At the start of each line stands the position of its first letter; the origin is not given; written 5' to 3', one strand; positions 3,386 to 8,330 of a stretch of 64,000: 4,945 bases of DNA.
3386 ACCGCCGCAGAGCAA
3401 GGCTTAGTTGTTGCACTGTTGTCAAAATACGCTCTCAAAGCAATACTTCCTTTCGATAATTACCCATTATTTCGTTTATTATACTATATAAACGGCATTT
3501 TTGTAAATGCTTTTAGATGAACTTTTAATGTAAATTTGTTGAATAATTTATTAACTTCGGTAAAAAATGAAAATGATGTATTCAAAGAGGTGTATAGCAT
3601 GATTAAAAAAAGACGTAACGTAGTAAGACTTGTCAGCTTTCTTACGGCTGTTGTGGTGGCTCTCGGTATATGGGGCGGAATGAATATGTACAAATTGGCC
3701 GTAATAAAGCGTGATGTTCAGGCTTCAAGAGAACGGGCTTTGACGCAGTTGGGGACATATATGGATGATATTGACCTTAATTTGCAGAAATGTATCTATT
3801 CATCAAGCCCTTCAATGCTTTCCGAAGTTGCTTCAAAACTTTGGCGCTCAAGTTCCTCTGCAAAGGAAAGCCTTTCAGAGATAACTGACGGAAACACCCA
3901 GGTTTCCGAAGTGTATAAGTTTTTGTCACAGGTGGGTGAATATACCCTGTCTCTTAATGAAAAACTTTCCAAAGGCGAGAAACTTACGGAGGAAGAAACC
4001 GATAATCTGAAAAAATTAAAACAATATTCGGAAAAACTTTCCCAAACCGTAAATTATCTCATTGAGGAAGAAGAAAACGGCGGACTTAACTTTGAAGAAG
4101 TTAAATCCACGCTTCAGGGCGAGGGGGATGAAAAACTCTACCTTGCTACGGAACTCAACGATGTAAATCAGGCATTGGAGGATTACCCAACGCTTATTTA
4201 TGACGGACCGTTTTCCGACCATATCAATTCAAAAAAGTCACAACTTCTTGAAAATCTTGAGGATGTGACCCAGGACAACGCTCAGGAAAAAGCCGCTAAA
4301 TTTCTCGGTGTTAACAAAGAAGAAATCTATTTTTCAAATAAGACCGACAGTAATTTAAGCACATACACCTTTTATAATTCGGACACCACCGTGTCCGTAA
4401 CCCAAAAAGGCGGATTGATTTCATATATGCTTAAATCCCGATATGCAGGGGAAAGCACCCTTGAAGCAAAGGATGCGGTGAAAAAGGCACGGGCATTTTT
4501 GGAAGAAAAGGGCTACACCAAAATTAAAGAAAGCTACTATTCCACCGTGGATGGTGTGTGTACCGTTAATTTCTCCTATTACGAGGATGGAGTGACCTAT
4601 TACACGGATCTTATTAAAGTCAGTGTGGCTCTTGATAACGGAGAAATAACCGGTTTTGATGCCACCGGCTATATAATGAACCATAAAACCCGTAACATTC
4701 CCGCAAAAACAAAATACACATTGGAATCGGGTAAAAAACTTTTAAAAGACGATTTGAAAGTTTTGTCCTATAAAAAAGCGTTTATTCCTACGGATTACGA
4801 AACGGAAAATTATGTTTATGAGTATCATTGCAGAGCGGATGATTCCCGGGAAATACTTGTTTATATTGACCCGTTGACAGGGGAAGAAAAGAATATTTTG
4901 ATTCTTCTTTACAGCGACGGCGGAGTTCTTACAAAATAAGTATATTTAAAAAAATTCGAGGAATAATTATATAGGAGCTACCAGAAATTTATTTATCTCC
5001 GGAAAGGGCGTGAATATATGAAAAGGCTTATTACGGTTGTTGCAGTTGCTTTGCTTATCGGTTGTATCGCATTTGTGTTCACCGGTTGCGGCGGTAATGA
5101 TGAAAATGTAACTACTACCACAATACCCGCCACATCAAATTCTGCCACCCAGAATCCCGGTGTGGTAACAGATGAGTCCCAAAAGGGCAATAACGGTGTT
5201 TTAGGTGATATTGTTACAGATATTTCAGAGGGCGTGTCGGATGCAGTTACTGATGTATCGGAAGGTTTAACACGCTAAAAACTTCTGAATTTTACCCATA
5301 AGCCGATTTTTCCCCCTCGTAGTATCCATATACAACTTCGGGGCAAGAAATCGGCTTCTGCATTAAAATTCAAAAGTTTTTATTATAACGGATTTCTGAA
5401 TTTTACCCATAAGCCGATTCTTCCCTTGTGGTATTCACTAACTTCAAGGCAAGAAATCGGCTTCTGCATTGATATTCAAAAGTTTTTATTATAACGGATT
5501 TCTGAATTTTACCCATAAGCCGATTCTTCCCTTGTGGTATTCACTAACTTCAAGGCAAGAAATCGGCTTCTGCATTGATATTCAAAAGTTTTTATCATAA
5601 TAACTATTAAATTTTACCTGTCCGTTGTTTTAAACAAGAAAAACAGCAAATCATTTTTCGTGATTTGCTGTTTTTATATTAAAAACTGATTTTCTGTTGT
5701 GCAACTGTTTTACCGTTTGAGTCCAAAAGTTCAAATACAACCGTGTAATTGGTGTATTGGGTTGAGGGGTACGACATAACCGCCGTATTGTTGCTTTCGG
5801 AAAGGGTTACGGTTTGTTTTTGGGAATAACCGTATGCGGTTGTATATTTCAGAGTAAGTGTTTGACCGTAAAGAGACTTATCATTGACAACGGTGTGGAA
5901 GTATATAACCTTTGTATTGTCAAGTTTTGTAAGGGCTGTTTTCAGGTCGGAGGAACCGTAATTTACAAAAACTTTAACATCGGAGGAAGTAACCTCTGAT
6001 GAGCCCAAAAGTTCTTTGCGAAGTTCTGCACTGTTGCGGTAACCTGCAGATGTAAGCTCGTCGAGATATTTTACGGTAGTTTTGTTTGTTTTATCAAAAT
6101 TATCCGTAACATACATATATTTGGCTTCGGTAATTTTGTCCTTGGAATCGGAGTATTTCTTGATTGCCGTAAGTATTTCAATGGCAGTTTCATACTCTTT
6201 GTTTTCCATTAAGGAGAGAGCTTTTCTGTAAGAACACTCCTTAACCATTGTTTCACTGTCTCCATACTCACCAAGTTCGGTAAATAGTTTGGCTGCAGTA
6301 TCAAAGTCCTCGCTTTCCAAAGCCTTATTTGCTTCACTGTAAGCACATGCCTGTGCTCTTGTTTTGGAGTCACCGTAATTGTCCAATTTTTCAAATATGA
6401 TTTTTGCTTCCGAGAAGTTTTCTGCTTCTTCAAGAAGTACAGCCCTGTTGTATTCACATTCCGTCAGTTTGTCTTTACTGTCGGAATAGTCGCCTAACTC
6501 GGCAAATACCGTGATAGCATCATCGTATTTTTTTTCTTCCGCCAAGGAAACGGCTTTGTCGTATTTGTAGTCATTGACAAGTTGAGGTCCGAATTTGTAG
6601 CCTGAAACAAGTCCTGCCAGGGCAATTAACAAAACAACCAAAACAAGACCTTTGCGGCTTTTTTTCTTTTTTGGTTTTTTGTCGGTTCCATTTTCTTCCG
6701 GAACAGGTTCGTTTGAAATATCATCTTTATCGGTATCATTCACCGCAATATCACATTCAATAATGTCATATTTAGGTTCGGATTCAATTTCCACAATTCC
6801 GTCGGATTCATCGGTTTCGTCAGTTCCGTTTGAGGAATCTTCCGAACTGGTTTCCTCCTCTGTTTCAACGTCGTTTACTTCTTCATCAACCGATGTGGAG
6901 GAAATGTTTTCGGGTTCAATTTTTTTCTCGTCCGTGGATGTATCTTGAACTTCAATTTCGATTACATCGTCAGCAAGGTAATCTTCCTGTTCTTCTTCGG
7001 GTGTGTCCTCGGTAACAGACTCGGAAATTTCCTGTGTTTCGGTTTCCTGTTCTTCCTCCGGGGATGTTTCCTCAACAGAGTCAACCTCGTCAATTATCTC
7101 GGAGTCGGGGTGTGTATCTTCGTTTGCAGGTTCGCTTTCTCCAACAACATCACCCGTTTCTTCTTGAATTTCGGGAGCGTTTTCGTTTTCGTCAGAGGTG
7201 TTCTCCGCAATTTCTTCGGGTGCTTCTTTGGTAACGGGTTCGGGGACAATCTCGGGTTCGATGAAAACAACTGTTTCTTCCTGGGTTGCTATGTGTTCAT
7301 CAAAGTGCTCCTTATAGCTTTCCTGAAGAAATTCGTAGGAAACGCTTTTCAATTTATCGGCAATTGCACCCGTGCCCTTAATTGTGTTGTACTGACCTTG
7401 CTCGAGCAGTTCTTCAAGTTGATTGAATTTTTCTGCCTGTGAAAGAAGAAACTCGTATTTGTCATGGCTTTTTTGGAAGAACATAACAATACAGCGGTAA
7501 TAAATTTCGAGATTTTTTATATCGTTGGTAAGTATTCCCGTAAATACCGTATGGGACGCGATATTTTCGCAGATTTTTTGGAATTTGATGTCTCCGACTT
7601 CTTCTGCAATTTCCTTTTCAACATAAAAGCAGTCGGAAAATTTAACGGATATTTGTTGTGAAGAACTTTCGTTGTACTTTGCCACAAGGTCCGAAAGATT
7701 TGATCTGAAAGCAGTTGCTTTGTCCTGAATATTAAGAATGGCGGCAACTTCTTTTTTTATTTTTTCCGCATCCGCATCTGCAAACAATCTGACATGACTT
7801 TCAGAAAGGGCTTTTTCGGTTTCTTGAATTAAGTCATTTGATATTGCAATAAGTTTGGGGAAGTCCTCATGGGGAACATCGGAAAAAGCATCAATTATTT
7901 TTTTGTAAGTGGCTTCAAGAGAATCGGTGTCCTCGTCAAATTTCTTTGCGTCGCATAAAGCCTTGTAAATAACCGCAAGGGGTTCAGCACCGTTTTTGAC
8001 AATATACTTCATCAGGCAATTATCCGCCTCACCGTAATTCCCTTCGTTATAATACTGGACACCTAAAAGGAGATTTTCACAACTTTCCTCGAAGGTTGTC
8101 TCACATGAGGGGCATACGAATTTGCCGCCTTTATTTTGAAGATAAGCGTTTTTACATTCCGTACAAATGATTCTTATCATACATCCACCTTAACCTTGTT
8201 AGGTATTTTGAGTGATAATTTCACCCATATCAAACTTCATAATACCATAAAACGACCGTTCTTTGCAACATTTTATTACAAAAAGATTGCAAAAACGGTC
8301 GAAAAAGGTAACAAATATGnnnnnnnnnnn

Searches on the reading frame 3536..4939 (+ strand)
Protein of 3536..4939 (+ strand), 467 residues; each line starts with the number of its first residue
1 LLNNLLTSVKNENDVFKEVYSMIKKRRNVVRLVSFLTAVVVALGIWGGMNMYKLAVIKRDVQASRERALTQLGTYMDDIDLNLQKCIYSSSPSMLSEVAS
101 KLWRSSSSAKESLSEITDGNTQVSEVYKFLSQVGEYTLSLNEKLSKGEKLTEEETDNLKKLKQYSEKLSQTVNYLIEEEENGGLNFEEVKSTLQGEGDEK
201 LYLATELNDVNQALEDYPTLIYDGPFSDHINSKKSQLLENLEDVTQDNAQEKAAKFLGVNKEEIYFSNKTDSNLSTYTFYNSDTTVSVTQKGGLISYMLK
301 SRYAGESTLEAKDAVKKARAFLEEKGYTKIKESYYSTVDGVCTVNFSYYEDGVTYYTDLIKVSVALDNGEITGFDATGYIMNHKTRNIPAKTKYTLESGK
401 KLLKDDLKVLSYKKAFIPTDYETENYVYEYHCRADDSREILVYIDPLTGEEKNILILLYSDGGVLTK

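Call 53: search_protein_families(library=pfam, proteins=[window:3536-4939:+], max_evalue=0.0001)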
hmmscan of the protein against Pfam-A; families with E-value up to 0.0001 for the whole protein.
window:3536-4939:+ (467 aa): 2 families
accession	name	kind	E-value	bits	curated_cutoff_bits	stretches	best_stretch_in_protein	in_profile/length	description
PF14620.12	YPEB_PepSY1-2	-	1.9e-53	181.9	31.7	1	205-389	3-195/195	YpeB sporulation, PepSY1 and PepSY2 domains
PF20769.2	YPEB_N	-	4.2e-23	82.2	27.3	1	58-187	6-135/136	YpeB N-terminal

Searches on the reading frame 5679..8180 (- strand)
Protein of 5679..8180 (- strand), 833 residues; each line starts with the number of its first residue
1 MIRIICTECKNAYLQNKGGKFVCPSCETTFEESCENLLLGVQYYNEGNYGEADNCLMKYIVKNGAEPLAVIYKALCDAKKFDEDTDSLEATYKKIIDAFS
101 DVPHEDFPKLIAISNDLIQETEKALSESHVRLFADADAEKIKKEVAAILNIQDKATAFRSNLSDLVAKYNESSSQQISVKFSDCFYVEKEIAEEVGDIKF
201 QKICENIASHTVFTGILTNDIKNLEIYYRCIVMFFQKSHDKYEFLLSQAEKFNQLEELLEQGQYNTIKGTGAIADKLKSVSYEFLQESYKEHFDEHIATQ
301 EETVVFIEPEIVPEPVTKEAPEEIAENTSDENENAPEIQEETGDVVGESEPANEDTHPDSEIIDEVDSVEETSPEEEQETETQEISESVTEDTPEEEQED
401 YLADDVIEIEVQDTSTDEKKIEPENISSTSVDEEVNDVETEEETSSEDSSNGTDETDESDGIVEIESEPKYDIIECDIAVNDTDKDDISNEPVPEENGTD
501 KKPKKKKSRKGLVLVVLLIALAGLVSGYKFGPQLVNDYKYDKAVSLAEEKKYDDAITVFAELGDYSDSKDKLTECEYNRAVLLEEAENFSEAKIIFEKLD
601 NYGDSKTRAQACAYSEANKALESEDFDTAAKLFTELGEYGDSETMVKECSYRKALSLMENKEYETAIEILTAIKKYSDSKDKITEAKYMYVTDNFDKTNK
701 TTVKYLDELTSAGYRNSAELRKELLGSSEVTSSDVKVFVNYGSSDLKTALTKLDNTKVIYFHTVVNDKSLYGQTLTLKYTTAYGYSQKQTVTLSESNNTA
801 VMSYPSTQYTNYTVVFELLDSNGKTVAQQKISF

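Call 53: search_protein_families(library=pfam, proteins=[window:5679-8180:-], max_evalue=0.0001)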
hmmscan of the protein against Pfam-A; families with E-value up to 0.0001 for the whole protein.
window:5679-8180:- (833 aa): 2 families
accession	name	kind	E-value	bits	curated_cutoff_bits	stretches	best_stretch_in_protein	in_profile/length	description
PF13174.12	TPR_6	-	8.3e-07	29.7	26.3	0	649-679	2-33/33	Tetratricopeptide repeat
PF13432.12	TPR_16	-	9.2e-05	23.3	32.7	0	614-674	1-59/65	Tetratricopeptide repeat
